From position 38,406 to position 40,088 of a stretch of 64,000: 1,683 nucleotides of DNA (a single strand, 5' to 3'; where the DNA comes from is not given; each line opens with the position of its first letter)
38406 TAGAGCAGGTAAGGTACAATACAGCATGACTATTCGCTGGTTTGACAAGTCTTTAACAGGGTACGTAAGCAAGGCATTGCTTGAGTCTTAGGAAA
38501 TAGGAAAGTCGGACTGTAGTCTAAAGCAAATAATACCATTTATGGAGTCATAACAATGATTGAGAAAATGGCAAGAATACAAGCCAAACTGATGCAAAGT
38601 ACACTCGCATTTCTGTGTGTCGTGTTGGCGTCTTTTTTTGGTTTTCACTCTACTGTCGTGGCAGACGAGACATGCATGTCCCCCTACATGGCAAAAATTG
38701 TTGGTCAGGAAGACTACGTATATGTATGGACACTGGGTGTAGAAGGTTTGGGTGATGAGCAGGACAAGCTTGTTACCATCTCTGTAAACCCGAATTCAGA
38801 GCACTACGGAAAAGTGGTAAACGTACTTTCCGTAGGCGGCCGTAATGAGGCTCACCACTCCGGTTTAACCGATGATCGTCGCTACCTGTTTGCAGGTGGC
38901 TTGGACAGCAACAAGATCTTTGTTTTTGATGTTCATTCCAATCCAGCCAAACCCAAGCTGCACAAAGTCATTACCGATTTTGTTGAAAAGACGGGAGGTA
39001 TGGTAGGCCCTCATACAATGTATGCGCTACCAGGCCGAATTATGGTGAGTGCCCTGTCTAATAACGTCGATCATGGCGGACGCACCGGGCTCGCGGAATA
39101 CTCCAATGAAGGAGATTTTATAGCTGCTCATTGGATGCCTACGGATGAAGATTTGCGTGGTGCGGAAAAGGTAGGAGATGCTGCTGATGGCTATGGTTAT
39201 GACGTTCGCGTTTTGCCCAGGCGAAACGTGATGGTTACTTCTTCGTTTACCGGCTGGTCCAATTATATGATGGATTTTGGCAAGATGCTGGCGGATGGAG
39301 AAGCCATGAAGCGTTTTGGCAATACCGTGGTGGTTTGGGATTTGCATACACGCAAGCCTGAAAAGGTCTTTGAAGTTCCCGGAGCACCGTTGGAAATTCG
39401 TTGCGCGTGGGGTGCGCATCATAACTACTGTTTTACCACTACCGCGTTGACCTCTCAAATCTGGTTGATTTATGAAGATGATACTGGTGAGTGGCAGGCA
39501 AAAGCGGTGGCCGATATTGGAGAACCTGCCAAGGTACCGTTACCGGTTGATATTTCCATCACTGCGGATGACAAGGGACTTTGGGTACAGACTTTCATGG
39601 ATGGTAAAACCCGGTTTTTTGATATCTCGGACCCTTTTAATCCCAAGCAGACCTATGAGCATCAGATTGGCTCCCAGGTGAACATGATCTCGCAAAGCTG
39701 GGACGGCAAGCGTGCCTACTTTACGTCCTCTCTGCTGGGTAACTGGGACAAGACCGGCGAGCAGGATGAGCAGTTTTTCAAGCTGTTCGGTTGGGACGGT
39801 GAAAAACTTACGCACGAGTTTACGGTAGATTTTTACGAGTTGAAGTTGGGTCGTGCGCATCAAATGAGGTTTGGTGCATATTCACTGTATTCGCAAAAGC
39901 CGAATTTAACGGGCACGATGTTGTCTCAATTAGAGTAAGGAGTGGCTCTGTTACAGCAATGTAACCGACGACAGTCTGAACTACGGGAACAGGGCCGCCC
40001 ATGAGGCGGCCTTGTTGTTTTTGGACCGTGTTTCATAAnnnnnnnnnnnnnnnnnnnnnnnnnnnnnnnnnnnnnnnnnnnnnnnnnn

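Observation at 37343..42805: Methanethiol oxidase (SBP56/MtoX) module with two SCO1-type copper chaperones, a MauG-like di-haem peroxidase and a TlpA thioredoxin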

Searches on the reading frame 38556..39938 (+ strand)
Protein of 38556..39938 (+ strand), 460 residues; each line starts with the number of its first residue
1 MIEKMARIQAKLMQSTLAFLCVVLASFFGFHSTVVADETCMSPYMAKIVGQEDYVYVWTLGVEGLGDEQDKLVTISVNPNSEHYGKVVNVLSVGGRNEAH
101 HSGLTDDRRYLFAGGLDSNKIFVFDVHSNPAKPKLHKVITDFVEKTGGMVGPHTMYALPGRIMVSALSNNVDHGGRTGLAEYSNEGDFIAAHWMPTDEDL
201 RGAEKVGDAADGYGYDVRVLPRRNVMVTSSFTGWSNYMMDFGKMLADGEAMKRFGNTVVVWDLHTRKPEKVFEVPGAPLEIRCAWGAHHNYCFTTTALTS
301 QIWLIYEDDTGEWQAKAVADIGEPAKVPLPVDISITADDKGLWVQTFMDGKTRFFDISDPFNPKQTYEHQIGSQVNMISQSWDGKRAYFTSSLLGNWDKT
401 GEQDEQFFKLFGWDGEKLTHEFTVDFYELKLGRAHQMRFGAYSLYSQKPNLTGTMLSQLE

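Call 3: search_protein_families(library=pfam, proteins=[window:38556-39938:+], max_evalue=0.01)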
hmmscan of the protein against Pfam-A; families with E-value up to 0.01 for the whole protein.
window:38556-39938:+ (460 aa): 1 family
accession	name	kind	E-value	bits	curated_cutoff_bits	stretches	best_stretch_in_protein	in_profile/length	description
PF05694.17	SBP56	-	6.3e-50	170.7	34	1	37-439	4-442/453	56kDa selenium binding protein (SBP56)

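Call 4: search_protein_families(library=ncbifam, proteins=[window:38556-39938:+], max_evalue=0.01)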
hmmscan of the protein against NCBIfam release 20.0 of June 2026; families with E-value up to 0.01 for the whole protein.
window:38556-39938:+ (460 aa): 1 family
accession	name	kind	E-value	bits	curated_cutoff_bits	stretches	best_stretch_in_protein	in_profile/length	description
NF052453.1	MthilOxMtoX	equivalog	2.8e-231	767.1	650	1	35-446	2-407/408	methanethiol oxidase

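Call 9: search_solved_structures(query=window:38556-39938:+, show_alignments=2)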
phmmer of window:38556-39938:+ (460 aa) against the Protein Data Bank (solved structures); distinct sequences matched with E-value up to 0.001: 1.
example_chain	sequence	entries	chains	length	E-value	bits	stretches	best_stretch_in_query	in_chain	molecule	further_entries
2ece_A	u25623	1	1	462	8.1e-26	93.8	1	41-440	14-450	462aa long hypothetical selenium-binding protein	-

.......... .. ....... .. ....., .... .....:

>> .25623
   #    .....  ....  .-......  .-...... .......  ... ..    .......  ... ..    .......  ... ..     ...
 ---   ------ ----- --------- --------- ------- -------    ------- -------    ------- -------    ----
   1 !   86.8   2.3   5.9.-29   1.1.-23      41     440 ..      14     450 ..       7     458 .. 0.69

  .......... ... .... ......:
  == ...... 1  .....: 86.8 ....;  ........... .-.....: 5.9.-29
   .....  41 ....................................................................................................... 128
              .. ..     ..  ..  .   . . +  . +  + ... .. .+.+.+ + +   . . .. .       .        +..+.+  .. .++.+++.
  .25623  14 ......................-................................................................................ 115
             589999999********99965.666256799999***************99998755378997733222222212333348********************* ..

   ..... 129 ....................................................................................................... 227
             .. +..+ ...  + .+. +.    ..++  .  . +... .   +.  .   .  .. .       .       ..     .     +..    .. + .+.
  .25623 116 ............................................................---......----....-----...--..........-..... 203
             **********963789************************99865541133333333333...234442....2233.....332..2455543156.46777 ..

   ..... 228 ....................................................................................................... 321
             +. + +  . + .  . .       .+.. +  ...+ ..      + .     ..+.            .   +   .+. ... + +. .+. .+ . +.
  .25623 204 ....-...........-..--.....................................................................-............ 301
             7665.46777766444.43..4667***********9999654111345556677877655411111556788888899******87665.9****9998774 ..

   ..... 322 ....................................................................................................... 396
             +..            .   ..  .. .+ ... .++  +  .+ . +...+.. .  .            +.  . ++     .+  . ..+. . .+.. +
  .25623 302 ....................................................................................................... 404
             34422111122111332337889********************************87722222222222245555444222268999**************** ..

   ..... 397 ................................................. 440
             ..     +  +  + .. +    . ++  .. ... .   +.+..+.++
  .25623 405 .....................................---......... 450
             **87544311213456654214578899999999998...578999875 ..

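Call 15: find_related_loci(query=window:38556-39938:+, collection=genome_contigs, flank=8000)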
Query window:38556-39938:+ (460 aa) in genome_contigs; peptide patterns used: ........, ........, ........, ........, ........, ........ (x = any residue, [..] = any of these).
599 stretches matched a pattern (row limit reached: there are more); 573 encode a relative of the query (tblastn E <= 1e-3); the best 80 are kept; 80 distinct loci.
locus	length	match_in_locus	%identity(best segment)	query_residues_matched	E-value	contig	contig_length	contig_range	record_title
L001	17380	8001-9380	88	1-460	0e+0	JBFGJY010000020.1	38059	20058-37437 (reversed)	MAG: Gammaproteobacteria bacterium isolate Mix_sand03.2021.01.D.33 k141_1674872_length_38059_cov_12.4796, whole genome s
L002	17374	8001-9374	87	1-458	0e+0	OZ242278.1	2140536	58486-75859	MAG: Gammaproteobacteria bacterium isolate 99813c64-cda1-4339-9072-ed8613caf1e7 genome assembly, chromosome: 1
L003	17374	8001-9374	86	1-460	0e+0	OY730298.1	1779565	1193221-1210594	MAG: Gammaproteobacteria bacterium isolate 9046ec62-a693-4557-b78b-a5c5e54d733b genome assembly, chromosome: 1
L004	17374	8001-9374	86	1-458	0e+0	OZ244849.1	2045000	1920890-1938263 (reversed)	MAG: Gammaproteobacteria bacterium isolate d69fa993-bf33-4d49-8a20-c776535acd96 genome assembly, chromosome: 1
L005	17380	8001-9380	85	1-460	0e+0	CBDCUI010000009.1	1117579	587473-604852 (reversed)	MAG: Gammaproteobacteria bacterium isolate 743376f1-14b3-4e29-811e-3c2fa12b1d83 genome assembly, contig: contig_9, whole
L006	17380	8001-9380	85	1-460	0e+0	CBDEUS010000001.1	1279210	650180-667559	MAG: Gammaproteobacteria bacterium isolate 4feee3f2-ccb9-4819-93ba-1bc2e9d0c05e genome assembly, contig: contig_1, whole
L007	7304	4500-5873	86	1-458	0e+0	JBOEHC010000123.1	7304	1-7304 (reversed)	MAG: Gammaproteobacteria bacterium isolate PBSgam12 PBS13d_contig_14785, whole genome shotgun sequence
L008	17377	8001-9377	85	2-460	0e+0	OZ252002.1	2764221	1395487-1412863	MAG: Gammaproteobacteria bacterium isolate d484a861-56e0-41a6-afea-df8291d130ef genome assembly, chromosome: 1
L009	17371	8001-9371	84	2-458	0e+0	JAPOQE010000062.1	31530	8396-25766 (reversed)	MAG: Gammaproteobacteria bacterium isolate APA_bin_76 c_000000243069, whole genome shotgun sequence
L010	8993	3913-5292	84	1-460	0e+0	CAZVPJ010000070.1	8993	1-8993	MAG TPA_asm: uncultured Thiotrichales bacterium isolate SRP268394_co2_124 genome assembly, contig: NODE_11586_length_899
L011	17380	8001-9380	84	1-460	0e+0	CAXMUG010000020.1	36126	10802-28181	MAG: uncultured Mycobacterium sp. isolate 10C-St8-MC-01_bin.28.orig genome assembly, contig: k141_1791550, whole genome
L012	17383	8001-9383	84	2-460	0e+0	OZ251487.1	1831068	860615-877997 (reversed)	MAG: Gammaproteobacteria bacterium isolate 228f2a21-a95a-458e-8103-944e5a4c5d0e genome assembly, chromosome: 1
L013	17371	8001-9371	83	2-458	0e+0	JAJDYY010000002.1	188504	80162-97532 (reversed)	MAG: Gammaproteobacteria bacterium isolate jk18x34bins.59 k141_54516, whole genome shotgun sequence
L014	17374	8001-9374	82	2-459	0e+0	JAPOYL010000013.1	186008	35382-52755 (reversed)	MAG: Gammaproteobacteria bacterium isolate COS4_bin_31 NODE_63_length_186008_cov_9.03729, whole genome shotgun sequence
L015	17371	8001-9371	83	2-458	0e+0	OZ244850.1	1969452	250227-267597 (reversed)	MAG: Gammaproteobacteria bacterium isolate ed37e13b-53fa-493c-b8f4-17445a644a29 genome assembly, chromosome: 1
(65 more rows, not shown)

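Call 19: search_dna_similar(query=window:38556-39938:+, collection=plasmids, mode=protein, max_rows=40)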
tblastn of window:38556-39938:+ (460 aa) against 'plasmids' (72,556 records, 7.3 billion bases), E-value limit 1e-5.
Records with a match: 74; places in all: 74; records where one place covers at least 80% of the query: 59.
Best place of each record, by identity: 60-80% 4; <60% 70.
By first word of the organism name: Sinorhizobium 15; Ensifer 9; Phaeobacter 6; Azospirillum 6; Rhizobium 6; Skermanella 3; Microvirga 2; Natrinema 2; Cupriavidus 2; Caballeronia 2; and 18 more.
By predicted mobility (MOB-suite, as given by PLSDB): non-mobilizable 52; conjugative 15; mobilizable 7.
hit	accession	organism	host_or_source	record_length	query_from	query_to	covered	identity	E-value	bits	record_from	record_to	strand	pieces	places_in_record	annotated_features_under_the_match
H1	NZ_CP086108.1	Skermanella mucosa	single cell,crude oil contaminated ...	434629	32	447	90%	67.8%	0e+0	603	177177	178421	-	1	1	selenium-binding protein SBP56-related protein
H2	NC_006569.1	Ruegeria pomeroyi DSS-3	-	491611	36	440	88%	69.2%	0e+0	618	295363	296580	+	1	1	mtoX: methanethiol oxidase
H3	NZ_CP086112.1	Skermanella rosea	single cell,hydrocarbon-contaminated ...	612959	37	447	89%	66.9%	0e+0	592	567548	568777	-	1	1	selenium-binding protein SBP56-related protein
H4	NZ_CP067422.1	Skermanella sp. TT6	Homo sapiens,single cell,skin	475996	37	447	89%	66.2%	0e+0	586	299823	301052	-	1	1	selenium-binding protein SBP56-related protein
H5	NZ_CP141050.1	Microvirga lotononidis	-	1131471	7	453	97%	58.8%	3e-175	551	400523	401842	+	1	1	none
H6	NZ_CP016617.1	Microvirga ossetica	Vicia alpestris,cell culture,nodules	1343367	2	446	97%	58.9%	1e-178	561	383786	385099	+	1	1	none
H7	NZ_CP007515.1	Rubrobacter radiotolerans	-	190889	42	439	87%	29.6%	3e-28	125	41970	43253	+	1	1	selenium-binding family protein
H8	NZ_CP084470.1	Natrinema salinisoli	cell culture,saline soil sediment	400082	50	439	85%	30.0%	1e-32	139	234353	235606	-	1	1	selenium-binding family protein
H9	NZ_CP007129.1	Gemmatirosa kalamazoonensis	-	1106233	42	439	87%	29.1%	1e-27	124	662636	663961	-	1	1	record has no annotation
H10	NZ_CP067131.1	Paracoccus seriniphilus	cell culture,washing water of Bugula ...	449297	42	439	87%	28.9%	2e-29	129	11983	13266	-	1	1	selenium-binding family protein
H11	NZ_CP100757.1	Natrinema gelatinilyticum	marine sediment,sediment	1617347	52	439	84%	29.6%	3e-29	129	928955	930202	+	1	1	record has no annotation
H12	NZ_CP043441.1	Cupriavidus campinensis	cell culture,soil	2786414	42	439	87%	28.6%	2e-23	110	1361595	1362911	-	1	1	none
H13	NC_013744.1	Haloterrigena turkmenica DSM 5511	-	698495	50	439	85%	29.1%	3e-30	132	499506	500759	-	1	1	selenium-binding protein SBP56-related protein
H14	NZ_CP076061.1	Cupriavidus sp. EM10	Pure-cultured cell,sewage water sludge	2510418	42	439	87%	28.1%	1e-23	112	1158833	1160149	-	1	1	none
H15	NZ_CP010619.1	Phaeobacter inhibens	cell culture,cleaning system aquaculture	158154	42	439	87%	28.0%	5e-31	134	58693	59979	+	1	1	selenium-binding family protein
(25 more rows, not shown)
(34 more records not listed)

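Call 21: get_annotated_region(hit=H2, flank=6000)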
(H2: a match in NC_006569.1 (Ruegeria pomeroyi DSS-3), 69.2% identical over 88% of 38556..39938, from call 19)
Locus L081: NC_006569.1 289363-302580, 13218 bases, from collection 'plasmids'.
description: Ruegeria pomeroyi DSS-3 megaplasmid, complete sequence
organism: Ruegeria pomeroyi DSS-3 (NCBI taxid 246200)
taxonomy: Bacteria; Pseudomonadota; Alphaproteobacteria; Rhodobacterales; Roseobacteraceae; Ruegeria; Ruegeria pomeroyi; Ruegeria pomeroyi DSS-3
host: -; source: -; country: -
typing (MOB-suite, as given by PLSDB): non-mobilizable; replicon rep_cluster_95
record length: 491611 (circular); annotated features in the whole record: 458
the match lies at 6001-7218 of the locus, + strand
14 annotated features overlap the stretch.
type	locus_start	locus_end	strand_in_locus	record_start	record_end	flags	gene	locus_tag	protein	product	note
CDS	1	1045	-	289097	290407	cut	-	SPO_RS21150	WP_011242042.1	TRAP transporter large permease subunit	GO:0015740 - C4-dicarboxylate transport [Evidence IEA]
CDS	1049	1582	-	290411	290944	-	-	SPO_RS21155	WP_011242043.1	TRAP transporter small permease subunit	-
CDS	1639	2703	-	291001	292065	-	dctP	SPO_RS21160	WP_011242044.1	TRAP transporter substrate-binding protein DctP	GO:0055085 - transmembrane transport [Evidence IEA]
CDS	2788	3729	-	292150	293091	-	-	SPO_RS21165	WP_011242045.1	4-hydroxyproline epimerase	-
CDS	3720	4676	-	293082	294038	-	-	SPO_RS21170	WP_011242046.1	dihydrodipicolinate synthase family protein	-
CDS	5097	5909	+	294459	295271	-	-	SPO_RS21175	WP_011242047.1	IclR family transcriptional regulator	GO:0006355 - regulation of DNA-templated transcription [Evidence IEA]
CDS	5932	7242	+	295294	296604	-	mtoX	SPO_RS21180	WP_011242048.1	methanethiol oxidase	-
CDS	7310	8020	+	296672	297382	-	-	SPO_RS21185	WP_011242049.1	SCO family protein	-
CDS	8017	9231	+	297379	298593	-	-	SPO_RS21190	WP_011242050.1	cytochrome c peroxidase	-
CDS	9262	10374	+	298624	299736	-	-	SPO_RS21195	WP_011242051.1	S-(hydroxymethyl)glutathione dehydrogenase/class III alcohol dehydrogenase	-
CDS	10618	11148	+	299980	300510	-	-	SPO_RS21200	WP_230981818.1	DUF1579 domain-containing protein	-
CDS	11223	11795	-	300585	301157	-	-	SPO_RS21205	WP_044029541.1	cupin domain-containing protein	-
CDS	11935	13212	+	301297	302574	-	-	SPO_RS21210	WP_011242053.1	4-aminobutyrate--2-oxoglutarate transaminase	GO:0009448 - gamma-aminobutyric acid metabolic process [Evidence IEA]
CDS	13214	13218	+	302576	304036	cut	-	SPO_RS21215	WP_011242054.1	NAD-dependent succinate-semialdehyde dehydrogenase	-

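Call 22: get_annotated_region(hit=H1, flank=6000)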
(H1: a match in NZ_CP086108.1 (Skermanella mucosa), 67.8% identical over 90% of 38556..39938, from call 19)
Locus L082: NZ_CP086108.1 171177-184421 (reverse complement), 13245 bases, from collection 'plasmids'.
description: Skermanella mucosa strain KEMB 2255-438 plasmid pSM-2, complete sequence
organism: Skermanella mucosa (NCBI taxid 1789672)
taxonomy: Bacteria; Pseudomonadota; Alphaproteobacteria; Rhodospirillales; Azospirillaceae; Skermanella; Skermanella mucosa
host: -; source: single cell,crude oil contaminated deserts; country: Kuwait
typing (MOB-suite, as given by PLSDB): non-mobilizable
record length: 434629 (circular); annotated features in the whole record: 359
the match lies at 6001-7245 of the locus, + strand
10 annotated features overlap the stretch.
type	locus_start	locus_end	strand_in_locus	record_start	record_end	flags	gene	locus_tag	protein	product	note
CDS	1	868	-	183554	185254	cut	lldP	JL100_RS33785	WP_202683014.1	L-lactate permease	GO:0015727 - lactate transport [Evidence IEA]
CDS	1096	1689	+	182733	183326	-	-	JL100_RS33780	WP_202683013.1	FCD domain-containing protein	-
CDS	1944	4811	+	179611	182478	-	-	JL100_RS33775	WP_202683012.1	FAD-binding and (Fe-S)-binding domain-containing protein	-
CDS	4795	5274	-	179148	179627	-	-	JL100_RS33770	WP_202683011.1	hypothetical protein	-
CDS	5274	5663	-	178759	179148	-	-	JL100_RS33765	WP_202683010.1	hypothetical protein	-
CDS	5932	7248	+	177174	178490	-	-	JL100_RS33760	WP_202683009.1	selenium-binding protein SBP56-related protein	-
CDS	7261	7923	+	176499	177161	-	-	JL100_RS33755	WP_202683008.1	SCO family protein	-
CDS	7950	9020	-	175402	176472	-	-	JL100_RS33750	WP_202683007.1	cobalamin-dependent protein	-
CDS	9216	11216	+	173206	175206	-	-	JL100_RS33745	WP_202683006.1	PhoX family phosphatase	-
CDS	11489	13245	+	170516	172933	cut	-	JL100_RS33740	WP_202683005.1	HWE histidine kinase domain-containing protein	-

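Call 23: get_annotated_region(hit=H6, flank=6000)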
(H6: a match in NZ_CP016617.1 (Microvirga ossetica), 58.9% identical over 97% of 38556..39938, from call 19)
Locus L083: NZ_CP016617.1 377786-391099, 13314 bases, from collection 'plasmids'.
description: Microvirga ossetica strain V5/3m plasmid unnamed1, complete sequence
organism: Microvirga ossetica (NCBI taxid 1882682)
taxonomy: Bacteria; Pseudomonadota; Alphaproteobacteria; Hyphomicrobiales; Methylobacteriaceae; Microvirga; Microvirga ossetica
host: -; source: Vicia alpestris,cell culture,nodules; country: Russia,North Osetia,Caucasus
typing (MOB-suite, as given by PLSDB): non-mobilizable
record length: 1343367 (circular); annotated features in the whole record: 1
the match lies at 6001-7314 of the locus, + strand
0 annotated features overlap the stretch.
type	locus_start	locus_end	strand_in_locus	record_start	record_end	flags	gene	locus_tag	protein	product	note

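Call 35: find_related_loci(query=L082:5932-7248:+, collection=metagenome_contigs, flank=6000)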
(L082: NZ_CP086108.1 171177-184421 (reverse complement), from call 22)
Query L082:5932-7248:+ (438 aa) in metagenome_contigs; peptide patterns used: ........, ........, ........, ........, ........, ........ (x = any residue, [..] = any of these).
600 stretches matched a pattern (row limit reached: there are more); 573 encode a relative of the query (tblastn E <= 1e-3); the best 80 are kept; 80 distinct loci.
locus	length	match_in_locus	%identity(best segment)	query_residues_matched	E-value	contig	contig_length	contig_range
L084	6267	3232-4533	87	5-438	0e+0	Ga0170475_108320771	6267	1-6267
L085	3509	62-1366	82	10-438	0e+0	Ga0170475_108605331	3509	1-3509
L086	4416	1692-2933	76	25-438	0e+0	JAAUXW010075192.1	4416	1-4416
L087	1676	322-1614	71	7-438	0e+0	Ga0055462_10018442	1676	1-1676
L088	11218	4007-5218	75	26-437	0e+0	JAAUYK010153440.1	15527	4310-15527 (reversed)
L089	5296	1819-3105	68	7-438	0e+0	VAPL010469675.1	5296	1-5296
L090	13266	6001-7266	69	18-438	0e+0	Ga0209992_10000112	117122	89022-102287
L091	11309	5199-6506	68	3-437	0e+0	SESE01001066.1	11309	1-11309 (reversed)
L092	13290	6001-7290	68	8-438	0e+0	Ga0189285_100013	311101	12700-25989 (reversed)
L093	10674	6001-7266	68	17-437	0e+0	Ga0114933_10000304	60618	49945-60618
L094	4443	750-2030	69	14-437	0e+0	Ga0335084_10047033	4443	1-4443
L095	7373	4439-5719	69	14-437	0e+0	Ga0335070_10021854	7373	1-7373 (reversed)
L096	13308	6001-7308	68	3-437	0e+0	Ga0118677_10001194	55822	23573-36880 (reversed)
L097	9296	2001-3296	68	7-437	0e+0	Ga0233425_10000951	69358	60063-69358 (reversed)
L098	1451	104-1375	69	17-437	0e+0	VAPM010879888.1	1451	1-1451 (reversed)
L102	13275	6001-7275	68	14-436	0e+0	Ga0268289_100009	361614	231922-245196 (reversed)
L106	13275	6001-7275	69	14-436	0e+0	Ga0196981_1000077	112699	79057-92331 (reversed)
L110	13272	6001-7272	68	15-436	0e+0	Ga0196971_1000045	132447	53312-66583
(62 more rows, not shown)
